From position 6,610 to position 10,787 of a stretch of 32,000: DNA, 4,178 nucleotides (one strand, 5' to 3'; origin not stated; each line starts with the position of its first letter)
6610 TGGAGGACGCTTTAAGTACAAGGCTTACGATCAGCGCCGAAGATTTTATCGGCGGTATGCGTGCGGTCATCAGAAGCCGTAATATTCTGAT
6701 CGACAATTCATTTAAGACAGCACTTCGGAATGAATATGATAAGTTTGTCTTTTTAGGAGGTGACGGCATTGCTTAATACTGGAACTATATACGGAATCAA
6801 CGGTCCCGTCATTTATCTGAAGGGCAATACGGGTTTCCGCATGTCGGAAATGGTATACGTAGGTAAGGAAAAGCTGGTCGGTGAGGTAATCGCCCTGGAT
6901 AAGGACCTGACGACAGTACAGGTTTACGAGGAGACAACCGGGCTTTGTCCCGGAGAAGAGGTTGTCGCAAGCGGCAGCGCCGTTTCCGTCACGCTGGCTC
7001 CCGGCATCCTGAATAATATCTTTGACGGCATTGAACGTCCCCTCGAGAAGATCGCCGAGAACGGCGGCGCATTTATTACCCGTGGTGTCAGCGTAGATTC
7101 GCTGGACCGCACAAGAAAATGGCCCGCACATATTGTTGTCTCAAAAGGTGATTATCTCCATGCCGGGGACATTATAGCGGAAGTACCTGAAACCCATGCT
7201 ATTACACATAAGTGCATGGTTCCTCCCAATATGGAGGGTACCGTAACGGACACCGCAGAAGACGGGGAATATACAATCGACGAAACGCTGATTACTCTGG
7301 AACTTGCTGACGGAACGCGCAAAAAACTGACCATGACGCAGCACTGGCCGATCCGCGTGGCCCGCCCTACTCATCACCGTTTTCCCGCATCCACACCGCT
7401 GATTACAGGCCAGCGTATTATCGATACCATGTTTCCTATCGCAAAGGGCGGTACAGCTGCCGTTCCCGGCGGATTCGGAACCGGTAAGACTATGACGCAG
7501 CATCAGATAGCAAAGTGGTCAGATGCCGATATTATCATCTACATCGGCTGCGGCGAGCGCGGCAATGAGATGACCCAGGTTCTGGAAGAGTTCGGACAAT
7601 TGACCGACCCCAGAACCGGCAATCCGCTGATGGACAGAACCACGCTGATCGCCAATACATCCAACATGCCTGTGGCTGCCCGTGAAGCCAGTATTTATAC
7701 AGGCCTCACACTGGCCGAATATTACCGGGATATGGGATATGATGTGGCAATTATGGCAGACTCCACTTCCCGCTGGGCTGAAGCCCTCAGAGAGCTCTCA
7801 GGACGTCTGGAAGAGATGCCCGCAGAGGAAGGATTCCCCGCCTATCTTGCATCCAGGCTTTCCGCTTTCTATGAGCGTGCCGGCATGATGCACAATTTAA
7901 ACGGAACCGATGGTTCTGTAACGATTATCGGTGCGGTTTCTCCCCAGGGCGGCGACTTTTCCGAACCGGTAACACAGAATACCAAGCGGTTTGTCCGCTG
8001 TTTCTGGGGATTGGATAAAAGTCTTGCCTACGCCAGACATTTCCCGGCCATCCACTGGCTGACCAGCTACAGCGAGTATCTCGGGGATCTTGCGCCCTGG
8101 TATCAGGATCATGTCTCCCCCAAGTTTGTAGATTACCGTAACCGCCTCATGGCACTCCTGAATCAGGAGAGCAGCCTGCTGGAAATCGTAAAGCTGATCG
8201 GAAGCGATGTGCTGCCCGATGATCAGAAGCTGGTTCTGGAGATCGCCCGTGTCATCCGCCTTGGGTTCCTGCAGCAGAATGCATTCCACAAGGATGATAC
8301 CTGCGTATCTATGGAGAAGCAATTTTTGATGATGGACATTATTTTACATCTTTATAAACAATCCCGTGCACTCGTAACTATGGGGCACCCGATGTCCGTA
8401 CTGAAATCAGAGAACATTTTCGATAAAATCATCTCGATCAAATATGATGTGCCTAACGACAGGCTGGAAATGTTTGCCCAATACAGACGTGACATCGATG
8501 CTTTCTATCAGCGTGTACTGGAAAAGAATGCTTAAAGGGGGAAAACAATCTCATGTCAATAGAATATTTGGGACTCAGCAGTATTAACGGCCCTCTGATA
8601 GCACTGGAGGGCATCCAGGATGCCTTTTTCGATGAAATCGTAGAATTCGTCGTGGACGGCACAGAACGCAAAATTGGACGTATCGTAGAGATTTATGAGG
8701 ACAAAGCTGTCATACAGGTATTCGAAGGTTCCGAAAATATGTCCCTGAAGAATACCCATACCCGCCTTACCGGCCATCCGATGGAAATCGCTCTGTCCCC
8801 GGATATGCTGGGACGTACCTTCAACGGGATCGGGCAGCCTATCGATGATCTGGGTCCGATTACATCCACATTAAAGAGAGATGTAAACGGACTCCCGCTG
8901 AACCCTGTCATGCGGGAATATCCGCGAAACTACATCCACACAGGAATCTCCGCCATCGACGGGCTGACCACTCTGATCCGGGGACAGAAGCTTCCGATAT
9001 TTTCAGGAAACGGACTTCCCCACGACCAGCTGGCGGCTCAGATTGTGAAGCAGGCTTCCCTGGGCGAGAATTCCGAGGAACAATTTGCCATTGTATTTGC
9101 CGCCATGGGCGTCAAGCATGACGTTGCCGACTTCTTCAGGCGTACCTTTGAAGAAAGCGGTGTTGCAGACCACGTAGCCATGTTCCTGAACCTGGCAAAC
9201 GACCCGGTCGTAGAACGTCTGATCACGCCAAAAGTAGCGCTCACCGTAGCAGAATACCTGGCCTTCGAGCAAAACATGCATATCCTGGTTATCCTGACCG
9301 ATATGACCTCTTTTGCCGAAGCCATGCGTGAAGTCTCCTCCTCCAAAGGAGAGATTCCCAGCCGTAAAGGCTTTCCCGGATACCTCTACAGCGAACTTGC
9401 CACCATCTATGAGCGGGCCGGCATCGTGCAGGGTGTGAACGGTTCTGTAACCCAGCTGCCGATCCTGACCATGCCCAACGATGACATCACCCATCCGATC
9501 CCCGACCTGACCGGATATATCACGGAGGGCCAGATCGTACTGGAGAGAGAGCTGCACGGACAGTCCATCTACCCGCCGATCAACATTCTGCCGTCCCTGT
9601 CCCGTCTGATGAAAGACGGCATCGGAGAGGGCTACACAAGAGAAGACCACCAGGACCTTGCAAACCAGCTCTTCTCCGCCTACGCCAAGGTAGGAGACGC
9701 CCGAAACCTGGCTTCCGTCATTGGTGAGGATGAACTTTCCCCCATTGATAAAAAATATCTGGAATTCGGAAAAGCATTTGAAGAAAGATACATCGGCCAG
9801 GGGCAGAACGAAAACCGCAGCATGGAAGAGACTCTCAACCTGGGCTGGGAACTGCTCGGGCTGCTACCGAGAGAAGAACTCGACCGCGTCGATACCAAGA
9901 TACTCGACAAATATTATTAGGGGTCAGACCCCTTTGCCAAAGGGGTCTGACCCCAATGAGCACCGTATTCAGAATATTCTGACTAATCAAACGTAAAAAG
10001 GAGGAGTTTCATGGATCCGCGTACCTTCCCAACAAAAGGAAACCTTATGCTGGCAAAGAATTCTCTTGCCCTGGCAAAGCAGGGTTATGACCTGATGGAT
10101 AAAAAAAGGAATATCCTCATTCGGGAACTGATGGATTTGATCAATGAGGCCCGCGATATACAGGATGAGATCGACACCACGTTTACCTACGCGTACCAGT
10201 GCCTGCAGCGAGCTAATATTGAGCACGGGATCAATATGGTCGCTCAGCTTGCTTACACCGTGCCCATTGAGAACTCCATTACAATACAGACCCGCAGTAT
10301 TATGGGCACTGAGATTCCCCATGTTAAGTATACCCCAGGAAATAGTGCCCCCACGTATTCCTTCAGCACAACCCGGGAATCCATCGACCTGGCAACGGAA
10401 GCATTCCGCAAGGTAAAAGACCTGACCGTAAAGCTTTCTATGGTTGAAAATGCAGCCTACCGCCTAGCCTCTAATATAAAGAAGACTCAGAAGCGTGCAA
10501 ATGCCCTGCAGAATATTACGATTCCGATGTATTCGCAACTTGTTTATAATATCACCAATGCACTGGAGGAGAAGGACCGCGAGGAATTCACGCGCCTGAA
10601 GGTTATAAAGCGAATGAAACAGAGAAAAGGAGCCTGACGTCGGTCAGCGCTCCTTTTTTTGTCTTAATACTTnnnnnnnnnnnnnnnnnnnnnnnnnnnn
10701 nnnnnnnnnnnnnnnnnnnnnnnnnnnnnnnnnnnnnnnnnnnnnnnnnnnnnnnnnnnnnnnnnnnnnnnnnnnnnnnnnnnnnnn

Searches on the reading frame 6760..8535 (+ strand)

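Call 12: search_protein_families(library=pfam, proteins=[window:6760-8535:+], max_evalue=0.00001)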
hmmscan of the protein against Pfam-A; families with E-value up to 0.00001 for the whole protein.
window:6760-8535:+ (591 aa): 4 families
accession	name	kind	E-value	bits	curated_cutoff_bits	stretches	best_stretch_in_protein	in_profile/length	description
PF00006.31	ATP-synt_ab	-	4.4e-75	252.4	29.5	1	217-438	1-213/213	ATP synthase alpha/beta family, nucleotide-binding domain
PF16886.11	ATP-synt_ab_Xtn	-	1.2e-30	105.6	25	1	112-199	1-88/88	ATPsynthase alpha/beta subunit barrel-sandwich domain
PF22919.1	ATP-synt_VA_C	-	1.3e-23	83.4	24.7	1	447-536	3-89/101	C-terminal domain of V and A type ATP synthase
PF02874.29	ATP-synt_ab_N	-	4.4e-10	40.4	20.9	1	10-72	1-69/69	ATP synthase alpha/beta family, beta-barrel domain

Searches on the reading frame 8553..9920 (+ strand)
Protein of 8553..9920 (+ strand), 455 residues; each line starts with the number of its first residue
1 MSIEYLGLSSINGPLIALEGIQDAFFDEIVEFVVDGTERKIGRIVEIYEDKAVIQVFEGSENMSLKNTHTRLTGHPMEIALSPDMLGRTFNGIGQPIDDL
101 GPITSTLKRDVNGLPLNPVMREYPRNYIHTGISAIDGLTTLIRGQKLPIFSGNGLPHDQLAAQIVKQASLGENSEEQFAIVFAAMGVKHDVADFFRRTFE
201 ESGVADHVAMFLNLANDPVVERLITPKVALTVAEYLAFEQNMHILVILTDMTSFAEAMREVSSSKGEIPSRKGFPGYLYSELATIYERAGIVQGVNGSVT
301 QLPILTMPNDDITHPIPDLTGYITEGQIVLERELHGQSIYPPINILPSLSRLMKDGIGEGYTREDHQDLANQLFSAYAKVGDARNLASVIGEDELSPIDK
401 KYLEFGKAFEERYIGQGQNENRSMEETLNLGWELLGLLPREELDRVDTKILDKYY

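Call 12: search_protein_families(library=pfam, proteins=[window:8553-9920:+], max_evalue=0.00001)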
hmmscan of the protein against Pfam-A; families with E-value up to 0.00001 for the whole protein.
window:8553-9920:+ (455 aa): 2 families
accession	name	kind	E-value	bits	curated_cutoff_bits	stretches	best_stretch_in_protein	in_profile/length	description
PF00006.31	ATP-synt_ab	-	2.9e-76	256.2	29.5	1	131-350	1-213/213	ATP synthase alpha/beta family, nucleotide-binding domain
PF22919.1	ATP-synt_VA_C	-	1.3e-33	115.5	24.7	1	355-455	1-101/101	C-terminal domain of V and A type ATP synthase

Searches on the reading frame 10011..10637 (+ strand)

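Call 12: search_protein_families(library=pfam, proteins=[window:10011-10637:+], max_evalue=0.00001)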
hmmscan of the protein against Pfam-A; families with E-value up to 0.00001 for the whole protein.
window:10011-10637:+ (208 aa): 1 family
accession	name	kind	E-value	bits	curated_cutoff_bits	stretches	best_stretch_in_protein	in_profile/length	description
PF01813.22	ATP-synt_D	-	2.2e-49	168.4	25.7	1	11-201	1-196/196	ATP synthase subunit D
